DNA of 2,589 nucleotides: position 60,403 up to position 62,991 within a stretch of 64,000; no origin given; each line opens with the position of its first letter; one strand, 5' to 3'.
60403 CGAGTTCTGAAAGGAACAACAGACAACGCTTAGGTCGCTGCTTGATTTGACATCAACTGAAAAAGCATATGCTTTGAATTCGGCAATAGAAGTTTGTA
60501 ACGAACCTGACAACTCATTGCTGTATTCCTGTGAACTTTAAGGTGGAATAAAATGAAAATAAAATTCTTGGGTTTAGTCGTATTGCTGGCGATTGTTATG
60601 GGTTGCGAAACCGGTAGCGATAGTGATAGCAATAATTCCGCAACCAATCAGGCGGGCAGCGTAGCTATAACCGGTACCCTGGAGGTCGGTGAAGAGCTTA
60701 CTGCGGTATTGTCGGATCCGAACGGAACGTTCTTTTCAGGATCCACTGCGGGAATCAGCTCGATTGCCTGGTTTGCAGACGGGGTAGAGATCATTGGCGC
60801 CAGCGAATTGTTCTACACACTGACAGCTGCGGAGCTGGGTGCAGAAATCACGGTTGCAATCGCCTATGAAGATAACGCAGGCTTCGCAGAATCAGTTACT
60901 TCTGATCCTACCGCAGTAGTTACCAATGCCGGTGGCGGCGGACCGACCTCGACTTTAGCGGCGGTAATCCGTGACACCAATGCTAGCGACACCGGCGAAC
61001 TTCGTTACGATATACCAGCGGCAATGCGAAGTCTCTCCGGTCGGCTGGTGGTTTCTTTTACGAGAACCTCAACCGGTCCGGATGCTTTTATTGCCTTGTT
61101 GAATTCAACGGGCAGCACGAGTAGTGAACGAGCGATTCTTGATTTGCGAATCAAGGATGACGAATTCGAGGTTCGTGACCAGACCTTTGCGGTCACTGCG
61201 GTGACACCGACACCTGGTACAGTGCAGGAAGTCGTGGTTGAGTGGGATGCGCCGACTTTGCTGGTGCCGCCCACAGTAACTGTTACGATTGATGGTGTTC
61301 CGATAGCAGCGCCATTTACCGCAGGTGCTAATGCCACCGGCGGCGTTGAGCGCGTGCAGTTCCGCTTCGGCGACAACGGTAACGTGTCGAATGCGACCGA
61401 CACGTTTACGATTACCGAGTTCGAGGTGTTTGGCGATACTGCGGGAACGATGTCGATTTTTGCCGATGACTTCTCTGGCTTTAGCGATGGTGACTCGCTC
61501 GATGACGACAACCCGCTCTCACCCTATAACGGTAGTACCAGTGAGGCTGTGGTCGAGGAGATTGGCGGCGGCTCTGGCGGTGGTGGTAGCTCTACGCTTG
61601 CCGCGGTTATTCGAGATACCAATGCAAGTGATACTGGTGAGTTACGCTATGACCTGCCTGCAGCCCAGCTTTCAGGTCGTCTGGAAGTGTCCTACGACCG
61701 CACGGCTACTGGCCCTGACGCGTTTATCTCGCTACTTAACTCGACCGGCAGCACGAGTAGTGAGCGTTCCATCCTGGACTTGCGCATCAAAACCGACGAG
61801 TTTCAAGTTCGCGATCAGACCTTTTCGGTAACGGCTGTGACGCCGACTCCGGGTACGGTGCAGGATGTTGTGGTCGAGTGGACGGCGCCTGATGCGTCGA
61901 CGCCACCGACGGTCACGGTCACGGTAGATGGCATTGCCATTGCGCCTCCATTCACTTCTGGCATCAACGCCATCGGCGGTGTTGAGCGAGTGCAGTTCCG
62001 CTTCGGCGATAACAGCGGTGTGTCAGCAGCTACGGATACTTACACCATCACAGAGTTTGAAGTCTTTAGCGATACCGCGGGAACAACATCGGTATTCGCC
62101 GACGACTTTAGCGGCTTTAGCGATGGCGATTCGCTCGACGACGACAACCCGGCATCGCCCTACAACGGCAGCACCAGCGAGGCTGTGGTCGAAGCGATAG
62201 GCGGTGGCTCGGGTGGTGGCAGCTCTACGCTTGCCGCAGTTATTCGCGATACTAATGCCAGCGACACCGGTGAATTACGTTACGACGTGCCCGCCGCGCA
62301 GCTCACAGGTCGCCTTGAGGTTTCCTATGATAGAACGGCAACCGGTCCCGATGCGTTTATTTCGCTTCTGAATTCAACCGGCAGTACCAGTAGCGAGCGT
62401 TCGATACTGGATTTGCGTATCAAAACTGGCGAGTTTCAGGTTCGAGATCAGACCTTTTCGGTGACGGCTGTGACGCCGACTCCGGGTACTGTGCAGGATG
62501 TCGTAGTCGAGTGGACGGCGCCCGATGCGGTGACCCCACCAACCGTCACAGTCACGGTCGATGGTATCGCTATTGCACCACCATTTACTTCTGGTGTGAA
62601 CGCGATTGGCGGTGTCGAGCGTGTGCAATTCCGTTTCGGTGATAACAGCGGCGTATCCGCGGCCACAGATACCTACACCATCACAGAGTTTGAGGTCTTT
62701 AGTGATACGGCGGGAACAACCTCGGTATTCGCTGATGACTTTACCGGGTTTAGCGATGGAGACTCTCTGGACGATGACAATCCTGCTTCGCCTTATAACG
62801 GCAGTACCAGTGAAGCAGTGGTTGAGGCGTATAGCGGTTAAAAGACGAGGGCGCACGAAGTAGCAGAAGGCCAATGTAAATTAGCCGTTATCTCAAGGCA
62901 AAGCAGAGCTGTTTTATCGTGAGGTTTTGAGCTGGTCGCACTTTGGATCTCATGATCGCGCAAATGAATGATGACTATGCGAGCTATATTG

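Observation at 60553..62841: Triple-module lipoprotein whose repeats are nearly identical in protein but heavily recoded in DNA, with patchy conversion tracts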

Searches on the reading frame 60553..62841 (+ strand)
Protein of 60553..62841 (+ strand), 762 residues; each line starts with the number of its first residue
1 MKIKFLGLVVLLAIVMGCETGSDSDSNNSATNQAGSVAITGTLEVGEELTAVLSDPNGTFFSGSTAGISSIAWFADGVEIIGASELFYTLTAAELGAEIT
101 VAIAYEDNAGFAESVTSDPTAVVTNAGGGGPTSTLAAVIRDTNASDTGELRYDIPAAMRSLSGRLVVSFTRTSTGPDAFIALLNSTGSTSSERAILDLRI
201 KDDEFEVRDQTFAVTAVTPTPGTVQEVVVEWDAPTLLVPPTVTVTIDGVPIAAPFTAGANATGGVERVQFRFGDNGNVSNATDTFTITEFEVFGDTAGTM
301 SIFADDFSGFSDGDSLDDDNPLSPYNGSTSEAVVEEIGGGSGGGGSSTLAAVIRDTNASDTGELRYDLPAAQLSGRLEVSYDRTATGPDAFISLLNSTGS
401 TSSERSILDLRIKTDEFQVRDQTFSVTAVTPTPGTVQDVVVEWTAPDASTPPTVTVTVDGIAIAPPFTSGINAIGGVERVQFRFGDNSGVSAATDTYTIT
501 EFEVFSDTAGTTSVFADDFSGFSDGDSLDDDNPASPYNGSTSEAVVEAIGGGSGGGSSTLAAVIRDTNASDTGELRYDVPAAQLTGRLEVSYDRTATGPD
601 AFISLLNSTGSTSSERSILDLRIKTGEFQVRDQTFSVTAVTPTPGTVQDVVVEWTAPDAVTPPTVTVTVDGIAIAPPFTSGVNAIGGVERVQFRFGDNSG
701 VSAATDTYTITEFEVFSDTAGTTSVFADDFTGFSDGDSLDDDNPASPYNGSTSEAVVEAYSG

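Call 6: search_protein_families(library=pfam, proteins=[window:60553-62841:+], max_evalue=1)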
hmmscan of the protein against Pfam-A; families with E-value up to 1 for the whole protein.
window:60553-62841:+ (762 aa): 3 families
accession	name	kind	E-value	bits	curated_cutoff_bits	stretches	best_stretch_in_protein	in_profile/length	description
PF01849.23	NAC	-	0.00047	20.5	21.3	0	470-488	12-30/57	NAC domain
PF00005.33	ABC_tran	-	0.084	13.9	25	0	546-578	13-45/137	ABC transporter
PF23157.1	DUF7055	-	0.32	11.2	27.6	0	450-468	27-45/66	Domain of unknown function (DUF7055)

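Call 7: search_protein_families(library=ncbifam, proteins=[window:60553-62841:+], max_evalue=1)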
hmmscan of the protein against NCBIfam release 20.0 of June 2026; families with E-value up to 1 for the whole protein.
window:60553-62841:+ (762 aa): 6 families
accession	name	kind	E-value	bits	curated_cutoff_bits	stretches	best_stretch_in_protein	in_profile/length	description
NF040485.1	ZirU_fam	subfamily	0.00023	21.4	100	1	29-134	19-122/210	ZirU family protein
NF010997.0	PRK14422.1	equivalog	0.0039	17.3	95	0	218-235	67-84/93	acylphosphatase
TIGR03608.1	L_ocin_972_ABC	subfamily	0.12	11.8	254.85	0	546-589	26-70/206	putative bacteriocin export ABC transporter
NF011205.0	PRK14611.1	equivalog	0.36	10.2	364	0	549-570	91-112/275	4-(cytidine 5'-diphospho)-2-C-methyl-D-erythritol kinase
TIGR02323.1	CP_lyasePhnK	equivalog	0.6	9.6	302.85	0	546-579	29-62/239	phosphonate C-P lyase system protein PhnK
NF011967.0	PRK15439.1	equivalog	0.7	8.2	586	0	545-577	38-70/510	autoinducer 2 ABC transporter ATP-binding protein LsrA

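Call 8: find_homologous_proteins(query=window:60553-62841:+, max_evalue=0.001)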
Query window:60553-62841:+ (762 aa): 166 proteins with E <= 0.001 among 8000 candidates; the best 120 are listed.
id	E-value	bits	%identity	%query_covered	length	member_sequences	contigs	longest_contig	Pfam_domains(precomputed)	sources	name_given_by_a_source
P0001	0.0e+0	1610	100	100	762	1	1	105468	PF26614.1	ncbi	-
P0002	3.8e-184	632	46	83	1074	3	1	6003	-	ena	-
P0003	4.5e-183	629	60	65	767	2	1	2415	-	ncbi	ncbi:MAG: VCBS domain-containing protein, partial [Woeseia sp.]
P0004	5.4e-178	612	45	83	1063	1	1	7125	-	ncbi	ncbi:MAG: VCBS domain-containing protein, partial [Pseudomonadota bacterium]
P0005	1.6e-174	601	44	83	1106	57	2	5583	-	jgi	jgi:VCBS repeat-containing protein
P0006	1.3e-165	571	62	52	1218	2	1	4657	-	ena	-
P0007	9.1e-150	519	46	84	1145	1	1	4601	PF17803.8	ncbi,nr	ncbi:MAG: hypothetical protein HKN43_04055, partial [Rhodothermales bacterium]|nr:hypothetical prote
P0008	6.3e-140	486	48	81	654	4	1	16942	-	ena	-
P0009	1.5e-136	475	43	82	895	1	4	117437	PF06439.19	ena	-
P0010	1.1e-135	472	56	60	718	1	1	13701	PF16820.12,PF00801.27,PF18911.7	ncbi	-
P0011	1.4e-133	465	56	64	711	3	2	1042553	PF00801.27,PF18911.7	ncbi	-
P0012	9.7e-128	446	57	57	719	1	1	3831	PF00801.27,PF18911.7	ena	-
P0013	3.5e-121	424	46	61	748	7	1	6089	-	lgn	-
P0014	1.2e-118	416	46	58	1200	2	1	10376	-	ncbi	-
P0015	2.2e-115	405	47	58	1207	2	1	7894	-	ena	-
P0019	6.0e-107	377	46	60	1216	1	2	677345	-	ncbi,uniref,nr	ncbi:VCBS domain-containing protein [Rheinheimera maricola]|uniref:VCBS domain-containing protein n=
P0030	2.5e-98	349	45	57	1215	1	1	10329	-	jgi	jgi:VCBS repeat-containing protein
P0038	4.9e-97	344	47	57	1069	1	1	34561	PF17803.8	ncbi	ncbi:MAG: VCBS domain-containing protein, partial [Glaciecola sp.]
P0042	1.0e-96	343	45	57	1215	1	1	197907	-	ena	-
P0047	4.3e-96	341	46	57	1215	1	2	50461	PF17803.8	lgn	-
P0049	2.4e-95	339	48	54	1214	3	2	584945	PF17803.8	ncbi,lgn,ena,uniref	ncbi:VCBS domain-containing protein [uncultured Paraglaciecola sp.]|uniref:VCBS domain-containing pr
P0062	7.6e-94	334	47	57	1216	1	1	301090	PF17803.8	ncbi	ncbi:VCBS domain-containing protein [Paraglaciecola aestuariivivens]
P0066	1.2e-93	333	44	57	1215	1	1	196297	-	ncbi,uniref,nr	ncbi:VCBS domain-containing protein [Thalassotalea profundi]|uniref:Uncharacterized protein n=1 Tax=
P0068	1.8e-93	333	46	58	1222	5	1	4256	PF17803.8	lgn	-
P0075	4.5e-93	331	43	58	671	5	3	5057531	-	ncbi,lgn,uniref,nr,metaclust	ncbi:VCBS domain-containing protein [Saccharophagus degradans]|uniref:VCBS domain protein n=1 Tax=Sa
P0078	8.6e-93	330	48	54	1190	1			PF17803.8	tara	tara:strand:- start:159511 stop:163083 length:3573 start_codon:yes stop_codon:yes gene_type:complete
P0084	4.2e-90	322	45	57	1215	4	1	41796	-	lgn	-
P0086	1.2e-89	320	48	53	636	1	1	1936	PF17803.8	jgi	jgi:VCBS repeat-containing protein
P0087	1.2e-89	320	46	53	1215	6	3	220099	-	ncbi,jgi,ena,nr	ncbi:VCBS domain-containing protein [Glaciecola sp.]|jgi:VCBS repeat-containing protein|nr:VCBS doma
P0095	3.8e-87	312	46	53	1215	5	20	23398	-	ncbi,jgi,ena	ncbi:MAG: VCBS domain-containing protein [Glaciecola sp.]|jgi:VCBS repeat-containing protein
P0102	4.6e-83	298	43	57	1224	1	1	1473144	PF17803.8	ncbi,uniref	ncbi:VCBS domain-containing protein [Paraglaciecola sp. 2405UD69-4]|uniref:VCBS domain-containing pr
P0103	9.3e-83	297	47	54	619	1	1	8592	PF17803.8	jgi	-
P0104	1.6e-78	283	35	19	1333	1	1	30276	PF12840.14,PF14592.13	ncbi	-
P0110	2.3e-69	253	45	56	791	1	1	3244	PF17803.8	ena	-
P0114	7.9e-59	218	63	26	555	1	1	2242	PF17803.8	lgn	-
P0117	3.2e-54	203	63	25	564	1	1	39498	PF17803.8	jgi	-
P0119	9.0e-53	198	49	29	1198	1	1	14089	PF14592.13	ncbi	ncbi:MAG: chondroitinase-B domain-containing protein [Pseudomonadota bacterium]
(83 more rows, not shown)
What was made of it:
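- Tried and rejected: The precomputed PF26614 tag is on the window protein alone among 120 homologues, so it cannot be the shared module (call 8).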

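Call 18: search_solved_structures(query=window:60553-62841:+, max_evalue=1)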
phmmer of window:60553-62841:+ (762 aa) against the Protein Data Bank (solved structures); distinct sequences matched with E-value up to 1: 1.
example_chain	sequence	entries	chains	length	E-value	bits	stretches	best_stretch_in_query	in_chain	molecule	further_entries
2o2m_A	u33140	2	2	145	0.86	11.3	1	337-591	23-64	Apoptosis regulator Bcl-X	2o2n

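Call 27: search_protein_families(library=pfam, proteins=[P0019, P0075, P0009, P0104, P0119, P0011], max_evalue=0.001)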
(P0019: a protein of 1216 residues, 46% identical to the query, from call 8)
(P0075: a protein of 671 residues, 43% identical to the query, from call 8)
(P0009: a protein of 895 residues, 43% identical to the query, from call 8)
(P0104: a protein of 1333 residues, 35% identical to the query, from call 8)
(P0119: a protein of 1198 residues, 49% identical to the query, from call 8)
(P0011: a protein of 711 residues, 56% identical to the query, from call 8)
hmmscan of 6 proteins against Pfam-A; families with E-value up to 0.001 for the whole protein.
P0019 (1216 aa): 1 family
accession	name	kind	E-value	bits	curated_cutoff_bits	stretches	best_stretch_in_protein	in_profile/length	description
PF02494.22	HYR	-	0.00065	20.4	21.7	0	900-947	33-79/81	HYR domain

P0075 (671 aa): 0 families

P0009 (895 aa): 4 families
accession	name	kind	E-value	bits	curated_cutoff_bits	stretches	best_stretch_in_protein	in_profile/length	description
PF06439.18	3keto-disac_hyd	-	4.9e-09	36.9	26.8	0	770-811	118-153/187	3-keto-disaccharide hydrolase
PF02515.22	CoA_transf_3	-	2.9e-05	23.8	23.3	0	532-568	86-121/366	CoA-transferase family III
PF00529.27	CusB_dom_1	-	0.0004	21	26.5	0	360-573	12-41/89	Cation efflux system protein CusB domain 1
PF13935.11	Ead_Ea22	-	0.00046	21.2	27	0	710-752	59-101/139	Ead/Ea22-like protein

P0104 (1333 aa): 3 families
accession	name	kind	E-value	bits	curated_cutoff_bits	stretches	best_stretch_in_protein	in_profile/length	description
PF14592.12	Chondroitinas_B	-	3.7e-15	56.3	24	1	986-1200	120-324/426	Chondroitinase B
PF12840.13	HTH_20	-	2.4e-05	24.7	27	0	404-429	14-39/51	Helix-turn-helix domain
PF13180.12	PDZ_2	-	4.8e-05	24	27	0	617-646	39-68/80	PDZ domain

P0119 (1198 aa): 1 family
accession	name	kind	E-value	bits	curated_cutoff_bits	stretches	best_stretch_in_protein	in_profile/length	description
PF14592.12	Chondroitinas_B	-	1.1e-15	58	24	1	345-568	120-322/426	Chondroitinase B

P0011 (711 aa): 2 families
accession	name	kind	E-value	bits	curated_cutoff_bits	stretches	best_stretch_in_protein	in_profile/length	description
PF18911.6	PKD_4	-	3.8e-37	126.6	27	3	129-191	21-82/85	PKD domain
PF00801.26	PKD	-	2.1e-22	79.3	23.5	2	131-187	16-76/80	PKD domain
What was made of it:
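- The long homologues have large Ig/cadherin-like N-terminal regions typical of adhesins (calls 8, 27).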

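Call 42: find_encoding_contigs(protein=P0001, flank=10000, max_places=3)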
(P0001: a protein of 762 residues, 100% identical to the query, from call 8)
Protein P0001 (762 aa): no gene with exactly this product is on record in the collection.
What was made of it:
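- Tried and rejected: Nothing on record (call 42).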

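Call 44: list_cluster_members(proteins=[P0001, P0075, P0011])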
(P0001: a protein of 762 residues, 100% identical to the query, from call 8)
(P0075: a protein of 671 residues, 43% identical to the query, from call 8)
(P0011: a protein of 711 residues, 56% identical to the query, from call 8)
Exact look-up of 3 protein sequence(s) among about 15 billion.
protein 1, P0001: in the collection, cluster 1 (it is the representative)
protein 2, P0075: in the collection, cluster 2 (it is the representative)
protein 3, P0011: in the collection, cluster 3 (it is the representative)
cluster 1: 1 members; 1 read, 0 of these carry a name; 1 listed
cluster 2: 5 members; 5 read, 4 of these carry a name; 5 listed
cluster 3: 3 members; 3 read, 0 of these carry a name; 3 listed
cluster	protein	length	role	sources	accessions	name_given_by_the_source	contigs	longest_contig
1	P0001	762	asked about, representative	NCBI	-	-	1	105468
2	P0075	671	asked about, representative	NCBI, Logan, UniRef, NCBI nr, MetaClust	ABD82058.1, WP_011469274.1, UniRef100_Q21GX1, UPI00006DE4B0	VCBS domain-containing protein [Saccharophagus degradans] | VCBS domain protein n=1 Tax=Saccharophagus degradans (strain 2-40 / ATCC 43961 / DSM ... | status=active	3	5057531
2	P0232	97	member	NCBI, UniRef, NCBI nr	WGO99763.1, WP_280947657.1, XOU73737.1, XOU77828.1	hypothetical protein QFX18_06755 [Saccharophagus degradans] | hypothetical protein n=1 Tax=Saccharophagus degradans TaxID=86304 RepID=UPI002477FE42 | hypothetical protein [Saccharophagus degradans]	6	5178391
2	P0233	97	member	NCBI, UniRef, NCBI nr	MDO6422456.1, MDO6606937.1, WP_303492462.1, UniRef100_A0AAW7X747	hypothetical protein [Saccharophagus degradans] | Uncharacterized protein n=1 Tax=Saccharophagus degradans TaxID=86304 ...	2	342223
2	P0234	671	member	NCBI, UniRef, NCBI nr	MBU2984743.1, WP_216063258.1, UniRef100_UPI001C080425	VCBS domain-containing protein [Saccharophagus degradans] | VCBS domain-containing protein n=1 Tax=Saccharophagus degradans TaxID=86304 ...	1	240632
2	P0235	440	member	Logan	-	-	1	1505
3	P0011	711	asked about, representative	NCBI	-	-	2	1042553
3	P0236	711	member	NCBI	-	-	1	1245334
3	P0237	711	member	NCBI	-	-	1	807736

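Call 65: predict_structure(alignment_id=A3)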
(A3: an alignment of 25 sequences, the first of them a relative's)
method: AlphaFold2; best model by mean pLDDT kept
length: 762 residues; sequences in the alignment: 25
mean_pLDDT: 72.3   pTM: 0.40
mean pLDDT of the five models: 72.3, 71.5, 71.0, 70.6, 67.9
residues with pLDDT >= 90: 319; 70-90: 172; 50-70: 21; < 50: 250
segments of 3 or more residues with pLDDT < 50: 1-28, 128-154, 157-166, 168-345, 551-557
pLDDT, mean of each block of 10 residues (from residue 1): 38 39 44 85 91 78 75 95 90 91 89 91 62 36 39 47 47 40 33 35 37 39 42 35 35 35 30 34 35 35 40 36 33 30 56 91 94 97 86 89 85 92 80 90 96 94 91 93 87 90 95 94 91 92 88 51 92 94 98 85 94 89 92 81 90 97 96 91 95 88 90 96 93 91 91 91 66
secondary structure, 60 per line:
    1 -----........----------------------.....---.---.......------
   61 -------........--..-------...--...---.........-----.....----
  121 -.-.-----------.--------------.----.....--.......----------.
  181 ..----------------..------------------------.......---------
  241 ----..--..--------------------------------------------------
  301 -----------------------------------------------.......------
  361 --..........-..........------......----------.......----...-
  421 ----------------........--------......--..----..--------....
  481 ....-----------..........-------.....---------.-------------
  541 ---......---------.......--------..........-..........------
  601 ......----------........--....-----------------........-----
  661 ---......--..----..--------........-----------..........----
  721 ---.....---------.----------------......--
elements in order (helices of 4 or more, strands of 3 or more residues): H6-13 E36-40 E48-54 E68-75 E87-89 E98-106 E112-116 H156-160 E163-169 E225-231 E348-354 E363-372 E374-383 E390-395 E406-412 E417-419 E437-444 E453-458 E477-484 E496-505 E513-517 E544-549 E559-565 E574-583 E585-594 E601-606 E617-624 E627-630 E648-655 E664-669 E688-695 E707-716 E724-728 E755-760
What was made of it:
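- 60652..60927 (+): N-terminal Ig-like beta-sandwich domain, about residues 34-125, preceded by a Ser/Asp/Asn-rich tether and followed by a Gly-rich linker. The full-length AF2 model gives pLDDT 85-95 and beta strands over residues 36-116 (call 65).
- Full-length AF2 gives no confident inter-module packing (pTM 0.40; call 65).
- Tried and rejected: No inter-module packing could be inferred (call 65).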
